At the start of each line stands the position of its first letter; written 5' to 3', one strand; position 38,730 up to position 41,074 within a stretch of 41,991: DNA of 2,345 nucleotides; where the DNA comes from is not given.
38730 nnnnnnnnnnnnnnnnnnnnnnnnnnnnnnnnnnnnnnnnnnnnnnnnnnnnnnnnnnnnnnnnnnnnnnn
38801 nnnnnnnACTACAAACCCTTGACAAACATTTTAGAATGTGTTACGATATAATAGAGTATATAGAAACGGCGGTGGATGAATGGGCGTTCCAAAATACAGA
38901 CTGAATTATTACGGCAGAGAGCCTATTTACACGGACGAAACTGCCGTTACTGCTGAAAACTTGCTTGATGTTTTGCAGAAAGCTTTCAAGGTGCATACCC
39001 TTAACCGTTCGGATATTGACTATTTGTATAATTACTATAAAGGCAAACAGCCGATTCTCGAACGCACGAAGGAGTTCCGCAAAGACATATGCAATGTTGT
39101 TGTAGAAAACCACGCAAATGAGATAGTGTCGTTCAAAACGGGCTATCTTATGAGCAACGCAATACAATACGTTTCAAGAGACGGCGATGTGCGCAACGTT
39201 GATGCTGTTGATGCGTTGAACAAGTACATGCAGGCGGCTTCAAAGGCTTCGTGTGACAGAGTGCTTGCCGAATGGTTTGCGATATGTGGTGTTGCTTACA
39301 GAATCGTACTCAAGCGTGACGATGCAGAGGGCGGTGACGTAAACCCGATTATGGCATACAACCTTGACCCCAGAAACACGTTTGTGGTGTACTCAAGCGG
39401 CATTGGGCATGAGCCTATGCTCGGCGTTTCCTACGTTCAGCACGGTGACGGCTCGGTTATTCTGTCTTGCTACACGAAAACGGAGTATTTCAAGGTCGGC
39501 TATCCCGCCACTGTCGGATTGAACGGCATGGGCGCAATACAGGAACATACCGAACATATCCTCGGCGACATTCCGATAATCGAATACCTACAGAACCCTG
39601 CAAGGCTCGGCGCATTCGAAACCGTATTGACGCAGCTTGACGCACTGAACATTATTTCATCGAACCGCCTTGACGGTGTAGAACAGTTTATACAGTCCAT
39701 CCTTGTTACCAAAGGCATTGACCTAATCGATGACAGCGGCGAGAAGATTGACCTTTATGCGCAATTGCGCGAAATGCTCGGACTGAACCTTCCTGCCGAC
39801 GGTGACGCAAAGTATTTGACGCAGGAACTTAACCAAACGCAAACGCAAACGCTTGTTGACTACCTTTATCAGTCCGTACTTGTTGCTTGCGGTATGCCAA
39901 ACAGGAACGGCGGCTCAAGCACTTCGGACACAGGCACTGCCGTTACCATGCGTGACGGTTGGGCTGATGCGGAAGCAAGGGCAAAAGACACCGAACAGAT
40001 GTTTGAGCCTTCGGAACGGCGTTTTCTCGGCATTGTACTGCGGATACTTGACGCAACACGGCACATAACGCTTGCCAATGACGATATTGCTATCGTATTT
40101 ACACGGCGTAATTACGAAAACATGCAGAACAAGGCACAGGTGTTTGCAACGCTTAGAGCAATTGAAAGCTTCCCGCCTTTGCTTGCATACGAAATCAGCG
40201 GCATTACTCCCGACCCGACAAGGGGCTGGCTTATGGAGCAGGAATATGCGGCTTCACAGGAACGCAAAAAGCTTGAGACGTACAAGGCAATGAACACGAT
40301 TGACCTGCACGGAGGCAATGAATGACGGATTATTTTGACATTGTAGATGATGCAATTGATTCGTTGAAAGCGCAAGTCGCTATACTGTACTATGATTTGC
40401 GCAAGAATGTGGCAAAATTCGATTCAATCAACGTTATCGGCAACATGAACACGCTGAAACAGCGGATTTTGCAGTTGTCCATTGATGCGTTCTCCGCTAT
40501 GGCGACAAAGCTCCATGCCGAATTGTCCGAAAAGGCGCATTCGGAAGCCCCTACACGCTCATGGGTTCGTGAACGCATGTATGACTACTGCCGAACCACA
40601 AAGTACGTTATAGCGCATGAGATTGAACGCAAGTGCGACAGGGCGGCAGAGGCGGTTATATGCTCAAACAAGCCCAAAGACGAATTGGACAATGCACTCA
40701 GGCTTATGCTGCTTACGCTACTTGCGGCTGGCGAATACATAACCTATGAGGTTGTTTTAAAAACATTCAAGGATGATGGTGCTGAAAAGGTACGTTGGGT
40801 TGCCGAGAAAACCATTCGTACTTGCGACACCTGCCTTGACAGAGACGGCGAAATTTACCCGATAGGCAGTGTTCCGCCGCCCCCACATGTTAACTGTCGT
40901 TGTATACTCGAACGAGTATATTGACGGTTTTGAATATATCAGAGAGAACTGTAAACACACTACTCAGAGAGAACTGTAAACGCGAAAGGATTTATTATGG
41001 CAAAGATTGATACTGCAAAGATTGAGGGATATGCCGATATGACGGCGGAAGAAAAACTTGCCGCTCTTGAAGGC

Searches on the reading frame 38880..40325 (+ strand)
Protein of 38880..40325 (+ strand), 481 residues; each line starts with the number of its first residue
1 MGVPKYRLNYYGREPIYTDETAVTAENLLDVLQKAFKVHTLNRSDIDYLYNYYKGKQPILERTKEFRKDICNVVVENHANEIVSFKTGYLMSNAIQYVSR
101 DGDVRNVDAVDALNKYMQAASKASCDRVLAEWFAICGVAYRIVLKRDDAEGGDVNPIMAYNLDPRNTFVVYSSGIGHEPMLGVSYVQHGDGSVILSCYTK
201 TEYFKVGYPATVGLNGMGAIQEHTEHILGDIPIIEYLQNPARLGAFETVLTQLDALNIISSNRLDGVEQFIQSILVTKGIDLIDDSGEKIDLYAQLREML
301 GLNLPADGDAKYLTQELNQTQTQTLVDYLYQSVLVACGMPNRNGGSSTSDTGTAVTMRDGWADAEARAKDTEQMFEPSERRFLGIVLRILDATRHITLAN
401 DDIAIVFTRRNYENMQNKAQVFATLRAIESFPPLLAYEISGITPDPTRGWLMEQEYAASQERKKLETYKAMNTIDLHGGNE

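Call 7: search_protein_families(library=pfam, proteins=[window:38880-40325:+], max_evalue=0.01)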
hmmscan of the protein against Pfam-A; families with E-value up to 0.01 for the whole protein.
window:38880-40325:+ (481 aa): 1 family
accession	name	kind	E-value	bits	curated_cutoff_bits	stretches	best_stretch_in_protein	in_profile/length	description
PF05133.19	SPP1_portal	-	1.9e-71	241.7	25.5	1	35-438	4-391/416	Phage portal protein, SPP1 Gp6-like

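Call 8: search_protein_families(library=phrogs, proteins=[window:38880-40325:+], max_evalue=0.001)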
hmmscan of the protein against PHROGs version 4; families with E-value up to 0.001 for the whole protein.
window:38880-40325:+ (481 aa): 3 families
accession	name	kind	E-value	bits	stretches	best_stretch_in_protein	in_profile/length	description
phrog_64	-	head and packaging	2.6e-65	221.9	1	16-426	62-465/547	portal protein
phrog_8065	-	unknown function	6.3e-12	46.9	1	30-150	43-161/165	-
phrog_104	-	head and packaging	0.00023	21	0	135-257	144-266/550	portal protein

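Call 54: find_encoding_contigs(protein=window:38880-40325:+, flank=10000, max_places=10)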
Protein window:38880-40325:+ (481 aa): 23 contigs read that carry it; 4 places shown.
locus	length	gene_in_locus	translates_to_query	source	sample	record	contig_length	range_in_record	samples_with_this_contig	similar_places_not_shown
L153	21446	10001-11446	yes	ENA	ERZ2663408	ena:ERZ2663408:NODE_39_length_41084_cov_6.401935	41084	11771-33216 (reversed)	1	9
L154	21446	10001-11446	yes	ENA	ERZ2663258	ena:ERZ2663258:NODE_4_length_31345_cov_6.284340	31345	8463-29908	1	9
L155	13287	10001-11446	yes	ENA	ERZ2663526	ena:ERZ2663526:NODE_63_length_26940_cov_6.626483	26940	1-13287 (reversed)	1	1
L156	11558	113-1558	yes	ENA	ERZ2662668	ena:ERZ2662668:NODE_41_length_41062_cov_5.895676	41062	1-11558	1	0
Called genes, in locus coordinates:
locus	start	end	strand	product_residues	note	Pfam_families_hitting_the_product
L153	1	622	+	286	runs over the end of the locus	PF01507:PAPS_reduct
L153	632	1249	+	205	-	PF02511:Thy1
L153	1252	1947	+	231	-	-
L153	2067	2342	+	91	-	-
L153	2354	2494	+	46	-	-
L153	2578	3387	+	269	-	PF02086:MethyltransfD12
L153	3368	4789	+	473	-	PF08706:D5_N, PF19263:DUF5906, PF03288:Pox_D5 (weak)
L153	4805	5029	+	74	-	-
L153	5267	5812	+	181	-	-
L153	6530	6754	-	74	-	-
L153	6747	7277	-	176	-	-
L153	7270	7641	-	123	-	-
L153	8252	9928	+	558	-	-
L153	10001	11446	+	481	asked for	PF05133:SPP1_portal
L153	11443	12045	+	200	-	PF04233:Phage_Mu_F (weak)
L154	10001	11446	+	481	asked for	PF05133:SPP1_portal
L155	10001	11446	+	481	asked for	PF05133:SPP1_portal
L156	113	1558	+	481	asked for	PF05133:SPP1_portal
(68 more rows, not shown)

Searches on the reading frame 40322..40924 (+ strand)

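Call 7: search_protein_families(library=pfam, proteins=[window:40322-40924:+], max_evalue=0.01)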
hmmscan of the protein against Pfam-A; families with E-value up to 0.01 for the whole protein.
window:40322-40924:+ (200 aa): 1 family
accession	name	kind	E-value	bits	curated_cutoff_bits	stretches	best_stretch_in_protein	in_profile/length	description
PF04233.19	Phage_Mu_F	-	3.4e-06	28.2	29.6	1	150-196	60-111/112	Phage Mu protein F like protein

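Call 8: search_protein_families(library=phrogs, proteins=[window:40322-40924:+], max_evalue=0.001)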
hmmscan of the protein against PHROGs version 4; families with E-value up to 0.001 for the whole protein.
window:40322-40924:+ (200 aa): 10 families
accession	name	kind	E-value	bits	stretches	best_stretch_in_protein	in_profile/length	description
phrog_115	-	head and packaging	1.6e-12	48.4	1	141-194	254-312/665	minor head protein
phrog_595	-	head and packaging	7.1e-10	39.8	1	140-200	233-298/513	head maturation protease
phrog_241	-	head and packaging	4.1e-09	37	1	147-196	216-270/679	head morphogenesis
phrog_6577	-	unknown function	5.8e-09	35.8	1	43-195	82-225/1066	-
phrog_4728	-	head and packaging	2.5e-08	34.2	1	139-199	230-299/591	head morphogenesis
phrog_2841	-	head and packaging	3e-08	34.1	1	139-194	241-301/525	minor head protein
phrog_21789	-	head and packaging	1.5e-06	27.2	1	155-196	214-256/1195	virion structural protein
phrog_1657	-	head and packaging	2.7e-06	27.9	1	115-198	208-297/337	head morphogenesis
phrog_19480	-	head and packaging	3.5e-05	23.2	1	146-196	682-733/737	head morphogenesis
phrog_16619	-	head and packaging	0.00086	17.9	0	146-196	219-270/1440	minor head protein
